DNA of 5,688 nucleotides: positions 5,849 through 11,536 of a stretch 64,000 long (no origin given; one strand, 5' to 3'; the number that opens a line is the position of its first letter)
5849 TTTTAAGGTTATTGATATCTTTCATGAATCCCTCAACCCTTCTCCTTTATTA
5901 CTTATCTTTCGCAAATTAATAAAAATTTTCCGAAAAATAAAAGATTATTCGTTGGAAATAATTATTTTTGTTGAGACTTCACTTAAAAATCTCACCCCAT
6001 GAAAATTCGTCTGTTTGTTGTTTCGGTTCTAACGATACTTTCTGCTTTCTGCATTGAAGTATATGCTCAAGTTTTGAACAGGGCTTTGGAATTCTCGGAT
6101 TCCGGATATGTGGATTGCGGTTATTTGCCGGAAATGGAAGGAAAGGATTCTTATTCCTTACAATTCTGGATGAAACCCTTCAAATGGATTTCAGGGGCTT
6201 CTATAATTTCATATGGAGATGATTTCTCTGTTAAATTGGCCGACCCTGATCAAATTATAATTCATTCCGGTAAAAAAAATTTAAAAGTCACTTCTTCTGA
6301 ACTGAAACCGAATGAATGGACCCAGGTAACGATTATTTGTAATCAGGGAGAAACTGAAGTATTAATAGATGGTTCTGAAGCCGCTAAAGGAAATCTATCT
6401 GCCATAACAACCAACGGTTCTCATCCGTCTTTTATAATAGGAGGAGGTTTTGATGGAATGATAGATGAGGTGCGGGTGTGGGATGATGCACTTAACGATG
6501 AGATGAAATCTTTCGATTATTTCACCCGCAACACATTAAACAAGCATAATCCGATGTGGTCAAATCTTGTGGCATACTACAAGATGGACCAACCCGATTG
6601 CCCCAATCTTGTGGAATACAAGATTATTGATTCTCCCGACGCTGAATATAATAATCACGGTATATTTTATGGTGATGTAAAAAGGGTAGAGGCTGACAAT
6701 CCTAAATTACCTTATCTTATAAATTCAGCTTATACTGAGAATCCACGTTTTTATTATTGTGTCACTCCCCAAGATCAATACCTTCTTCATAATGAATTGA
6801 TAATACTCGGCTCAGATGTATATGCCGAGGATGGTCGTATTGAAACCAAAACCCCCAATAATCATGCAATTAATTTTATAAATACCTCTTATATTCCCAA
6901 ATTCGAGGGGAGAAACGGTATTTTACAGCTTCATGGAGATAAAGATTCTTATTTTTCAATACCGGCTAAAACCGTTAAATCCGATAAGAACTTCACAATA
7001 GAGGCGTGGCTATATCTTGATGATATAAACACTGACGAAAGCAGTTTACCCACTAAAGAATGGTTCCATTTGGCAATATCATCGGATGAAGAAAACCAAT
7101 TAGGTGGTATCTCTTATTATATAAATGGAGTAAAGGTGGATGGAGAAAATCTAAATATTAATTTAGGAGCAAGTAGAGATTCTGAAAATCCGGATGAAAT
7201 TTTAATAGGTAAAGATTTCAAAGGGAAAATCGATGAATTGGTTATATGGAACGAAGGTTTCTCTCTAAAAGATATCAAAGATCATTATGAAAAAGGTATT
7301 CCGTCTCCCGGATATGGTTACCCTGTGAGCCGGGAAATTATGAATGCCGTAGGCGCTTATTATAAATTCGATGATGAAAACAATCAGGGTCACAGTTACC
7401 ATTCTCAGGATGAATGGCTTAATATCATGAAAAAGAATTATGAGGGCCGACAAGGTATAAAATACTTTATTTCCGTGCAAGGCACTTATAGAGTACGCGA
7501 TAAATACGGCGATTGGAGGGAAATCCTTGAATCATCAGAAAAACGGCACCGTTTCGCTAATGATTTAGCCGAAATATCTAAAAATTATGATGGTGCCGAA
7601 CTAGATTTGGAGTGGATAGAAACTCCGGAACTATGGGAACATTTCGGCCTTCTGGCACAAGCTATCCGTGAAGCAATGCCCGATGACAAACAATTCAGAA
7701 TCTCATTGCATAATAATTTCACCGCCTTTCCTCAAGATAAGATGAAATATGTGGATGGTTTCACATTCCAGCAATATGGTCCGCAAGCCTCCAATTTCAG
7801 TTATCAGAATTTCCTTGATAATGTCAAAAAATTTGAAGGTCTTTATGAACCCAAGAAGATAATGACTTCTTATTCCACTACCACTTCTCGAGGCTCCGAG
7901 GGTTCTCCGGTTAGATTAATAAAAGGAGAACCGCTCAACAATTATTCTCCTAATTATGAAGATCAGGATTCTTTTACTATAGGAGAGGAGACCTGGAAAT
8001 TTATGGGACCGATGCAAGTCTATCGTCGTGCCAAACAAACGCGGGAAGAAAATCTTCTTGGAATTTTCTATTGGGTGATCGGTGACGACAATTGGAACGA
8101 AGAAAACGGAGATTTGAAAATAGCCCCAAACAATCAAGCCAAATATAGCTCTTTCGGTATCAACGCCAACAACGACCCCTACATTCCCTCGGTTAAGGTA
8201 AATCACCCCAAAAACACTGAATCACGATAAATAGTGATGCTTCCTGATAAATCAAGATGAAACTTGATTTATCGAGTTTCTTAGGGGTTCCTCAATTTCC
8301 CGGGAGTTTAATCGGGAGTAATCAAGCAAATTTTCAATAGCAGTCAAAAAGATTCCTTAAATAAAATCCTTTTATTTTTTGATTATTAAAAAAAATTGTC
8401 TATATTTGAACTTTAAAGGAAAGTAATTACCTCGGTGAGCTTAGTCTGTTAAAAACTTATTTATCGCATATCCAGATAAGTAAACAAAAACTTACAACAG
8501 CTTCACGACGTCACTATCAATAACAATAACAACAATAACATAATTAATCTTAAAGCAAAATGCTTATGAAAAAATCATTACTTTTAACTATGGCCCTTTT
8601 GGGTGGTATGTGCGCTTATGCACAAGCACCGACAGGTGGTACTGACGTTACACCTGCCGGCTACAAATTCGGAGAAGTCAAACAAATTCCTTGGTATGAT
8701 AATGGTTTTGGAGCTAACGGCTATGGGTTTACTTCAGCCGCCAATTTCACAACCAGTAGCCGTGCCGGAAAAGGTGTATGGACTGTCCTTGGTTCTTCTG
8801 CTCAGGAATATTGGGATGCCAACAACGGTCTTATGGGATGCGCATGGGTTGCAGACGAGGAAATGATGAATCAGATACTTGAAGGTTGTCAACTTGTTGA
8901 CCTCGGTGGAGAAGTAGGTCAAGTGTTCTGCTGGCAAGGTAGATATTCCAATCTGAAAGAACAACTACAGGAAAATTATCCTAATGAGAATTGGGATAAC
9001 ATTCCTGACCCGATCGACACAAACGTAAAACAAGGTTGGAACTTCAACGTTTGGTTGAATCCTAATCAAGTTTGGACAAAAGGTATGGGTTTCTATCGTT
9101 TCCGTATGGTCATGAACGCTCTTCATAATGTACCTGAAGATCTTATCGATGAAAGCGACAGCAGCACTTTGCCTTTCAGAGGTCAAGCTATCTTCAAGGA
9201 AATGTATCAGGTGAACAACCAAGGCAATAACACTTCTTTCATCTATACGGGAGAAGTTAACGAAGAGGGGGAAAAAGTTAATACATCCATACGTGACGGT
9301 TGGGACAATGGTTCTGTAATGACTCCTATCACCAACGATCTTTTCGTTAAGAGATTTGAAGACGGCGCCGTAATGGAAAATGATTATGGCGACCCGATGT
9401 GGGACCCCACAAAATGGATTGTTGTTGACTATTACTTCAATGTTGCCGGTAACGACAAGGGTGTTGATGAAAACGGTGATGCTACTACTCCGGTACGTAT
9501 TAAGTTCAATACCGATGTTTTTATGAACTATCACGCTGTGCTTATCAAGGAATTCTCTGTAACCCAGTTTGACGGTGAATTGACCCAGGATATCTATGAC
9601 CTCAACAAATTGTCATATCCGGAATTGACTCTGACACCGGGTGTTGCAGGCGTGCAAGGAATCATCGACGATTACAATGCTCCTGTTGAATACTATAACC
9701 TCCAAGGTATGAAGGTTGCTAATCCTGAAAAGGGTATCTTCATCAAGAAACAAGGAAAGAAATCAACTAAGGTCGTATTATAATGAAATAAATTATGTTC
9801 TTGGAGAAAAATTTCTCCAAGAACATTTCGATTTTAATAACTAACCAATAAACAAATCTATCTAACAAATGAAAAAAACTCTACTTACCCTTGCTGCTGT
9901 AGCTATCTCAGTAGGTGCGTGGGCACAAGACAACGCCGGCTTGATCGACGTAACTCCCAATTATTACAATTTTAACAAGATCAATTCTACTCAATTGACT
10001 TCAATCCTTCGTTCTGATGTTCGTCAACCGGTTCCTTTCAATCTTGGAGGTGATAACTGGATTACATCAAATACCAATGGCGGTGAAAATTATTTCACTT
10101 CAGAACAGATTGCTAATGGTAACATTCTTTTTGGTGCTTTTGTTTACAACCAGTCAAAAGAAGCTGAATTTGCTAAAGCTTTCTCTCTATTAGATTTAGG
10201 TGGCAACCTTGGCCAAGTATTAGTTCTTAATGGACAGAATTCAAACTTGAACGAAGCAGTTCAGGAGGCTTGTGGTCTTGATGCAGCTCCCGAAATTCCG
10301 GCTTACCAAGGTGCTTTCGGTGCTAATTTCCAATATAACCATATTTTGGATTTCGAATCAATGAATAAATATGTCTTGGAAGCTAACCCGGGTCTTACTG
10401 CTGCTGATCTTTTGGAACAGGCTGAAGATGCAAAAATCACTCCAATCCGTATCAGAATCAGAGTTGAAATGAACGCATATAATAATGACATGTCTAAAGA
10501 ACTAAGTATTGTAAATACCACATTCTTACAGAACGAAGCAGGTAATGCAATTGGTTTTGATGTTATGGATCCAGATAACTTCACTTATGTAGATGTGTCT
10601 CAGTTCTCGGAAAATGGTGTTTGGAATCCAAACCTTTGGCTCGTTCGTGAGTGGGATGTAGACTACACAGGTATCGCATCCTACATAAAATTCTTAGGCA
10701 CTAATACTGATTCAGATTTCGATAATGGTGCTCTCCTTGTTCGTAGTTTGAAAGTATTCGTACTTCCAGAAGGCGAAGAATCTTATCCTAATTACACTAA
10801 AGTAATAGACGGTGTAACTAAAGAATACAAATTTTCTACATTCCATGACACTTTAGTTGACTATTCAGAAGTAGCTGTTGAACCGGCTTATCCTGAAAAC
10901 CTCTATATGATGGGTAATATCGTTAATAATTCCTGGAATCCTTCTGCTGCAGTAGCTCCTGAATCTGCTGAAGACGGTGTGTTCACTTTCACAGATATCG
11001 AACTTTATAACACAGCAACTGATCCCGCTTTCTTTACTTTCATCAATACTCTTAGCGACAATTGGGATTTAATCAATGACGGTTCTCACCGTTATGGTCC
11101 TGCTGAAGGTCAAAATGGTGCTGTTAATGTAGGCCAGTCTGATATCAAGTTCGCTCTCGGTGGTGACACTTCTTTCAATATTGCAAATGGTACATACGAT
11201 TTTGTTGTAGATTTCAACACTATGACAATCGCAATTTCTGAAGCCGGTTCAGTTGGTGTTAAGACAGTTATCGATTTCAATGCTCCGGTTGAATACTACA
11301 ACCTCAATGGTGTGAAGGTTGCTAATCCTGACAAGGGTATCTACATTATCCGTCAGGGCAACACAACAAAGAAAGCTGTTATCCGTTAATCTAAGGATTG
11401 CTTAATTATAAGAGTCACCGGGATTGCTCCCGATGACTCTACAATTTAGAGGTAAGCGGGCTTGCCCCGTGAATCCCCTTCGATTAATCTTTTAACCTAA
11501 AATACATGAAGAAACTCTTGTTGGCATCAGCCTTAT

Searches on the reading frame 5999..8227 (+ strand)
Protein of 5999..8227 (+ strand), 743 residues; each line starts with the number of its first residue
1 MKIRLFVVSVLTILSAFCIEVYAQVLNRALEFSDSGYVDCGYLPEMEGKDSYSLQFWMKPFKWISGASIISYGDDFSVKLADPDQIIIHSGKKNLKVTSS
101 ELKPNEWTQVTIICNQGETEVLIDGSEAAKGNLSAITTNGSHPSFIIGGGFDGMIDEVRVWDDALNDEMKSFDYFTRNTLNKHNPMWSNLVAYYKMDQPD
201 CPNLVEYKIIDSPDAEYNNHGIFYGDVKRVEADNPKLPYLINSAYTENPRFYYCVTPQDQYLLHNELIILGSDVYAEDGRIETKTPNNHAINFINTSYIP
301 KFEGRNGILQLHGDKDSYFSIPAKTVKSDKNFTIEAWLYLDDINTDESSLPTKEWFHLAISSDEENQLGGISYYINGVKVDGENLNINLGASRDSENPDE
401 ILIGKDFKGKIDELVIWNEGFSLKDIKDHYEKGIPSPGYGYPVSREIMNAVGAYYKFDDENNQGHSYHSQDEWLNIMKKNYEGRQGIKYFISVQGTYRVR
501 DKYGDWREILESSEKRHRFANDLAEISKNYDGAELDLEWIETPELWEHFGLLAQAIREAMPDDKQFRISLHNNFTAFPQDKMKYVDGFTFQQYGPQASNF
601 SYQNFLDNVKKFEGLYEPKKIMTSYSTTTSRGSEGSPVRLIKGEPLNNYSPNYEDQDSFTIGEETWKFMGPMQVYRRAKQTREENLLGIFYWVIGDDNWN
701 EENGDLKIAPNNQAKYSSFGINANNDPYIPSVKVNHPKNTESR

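Call 5: search_protein_families(library=pfam, proteins=[window:5999-8227:+], max_evalue=0.1)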
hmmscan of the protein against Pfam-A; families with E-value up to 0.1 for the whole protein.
window:5999-8227:+ (743 aa): 5 families
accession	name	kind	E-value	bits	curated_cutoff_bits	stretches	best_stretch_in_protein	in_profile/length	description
PF13385.13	Laminin_G_3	-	3.5e-30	105.6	27.6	3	35-168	4-148/151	Concanavalin A-like lectin/glucanases superfamily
PF00704.34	Glyco_hydro_18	-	2.2e-08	34.6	29.6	1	447-570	23-151/317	Glycosyl hydrolases family 18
PF06439.18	3keto-disac_hyd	-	0.0001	22.9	26.8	1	92-133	112-153/187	3-keto-disaccharide hydrolase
PF02210.31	Laminin_G_2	-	0.0055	17.6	22.9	1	89-149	37-98/126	Laminin G domain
PF22925.3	TS_C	-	0.087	12.9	27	0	91-134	116-160/202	Trans-sialidase, C-terminal domain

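Call 9: search_protein_families(library=ncbifam, proteins=[window:5999-8227:+], max_evalue=0.1)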
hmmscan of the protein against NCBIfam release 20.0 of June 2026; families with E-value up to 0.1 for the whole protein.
window:5999-8227:+ (743 aa): 2 families
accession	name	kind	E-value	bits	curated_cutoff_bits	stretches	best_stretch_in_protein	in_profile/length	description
NF052521.1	TafC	equivalog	0.0044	16.2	410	1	81-168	259-354/373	TafC family fimbrial protein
NF002868.0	PRK03180.1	equivalog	0.022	13.4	641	1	383-418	402-436/509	ATP-dependent DNA ligase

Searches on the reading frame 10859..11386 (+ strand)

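Call 39: search_protein_families(library=pfam, proteins=[window:10859-11386:+], max_evalue=1)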
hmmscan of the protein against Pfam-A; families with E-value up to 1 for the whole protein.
window:10859-11386:+ (176 aa): 1 family
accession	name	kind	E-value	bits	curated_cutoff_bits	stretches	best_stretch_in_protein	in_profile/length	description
PF19152.5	DUF5834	-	0.12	13.1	28.6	1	98-141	103-147/159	Family of unknown function (DUF5834)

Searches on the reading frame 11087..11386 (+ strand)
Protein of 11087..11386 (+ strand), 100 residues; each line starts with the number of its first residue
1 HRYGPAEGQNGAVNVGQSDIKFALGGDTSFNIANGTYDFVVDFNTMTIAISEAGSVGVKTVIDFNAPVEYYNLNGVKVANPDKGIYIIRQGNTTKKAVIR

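Call 82: search_protein_families(library=ncbifam, proteins=[window:11087-11386:+], max_evalue=1)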
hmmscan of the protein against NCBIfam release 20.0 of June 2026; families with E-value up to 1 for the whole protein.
window:11087-11386:+ (100 aa): 0 families

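Call 83: search_protein_families(library=pfam, proteins=[window:11087-11386:+], max_evalue=1)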
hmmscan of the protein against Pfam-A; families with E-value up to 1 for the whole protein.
window:11087-11386:+ (100 aa): 1 family
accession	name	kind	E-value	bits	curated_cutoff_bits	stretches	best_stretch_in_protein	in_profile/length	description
PF19152.5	DUF5834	-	0.072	13.8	28.6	1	22-66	103-148/159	Family of unknown function (DUF5834)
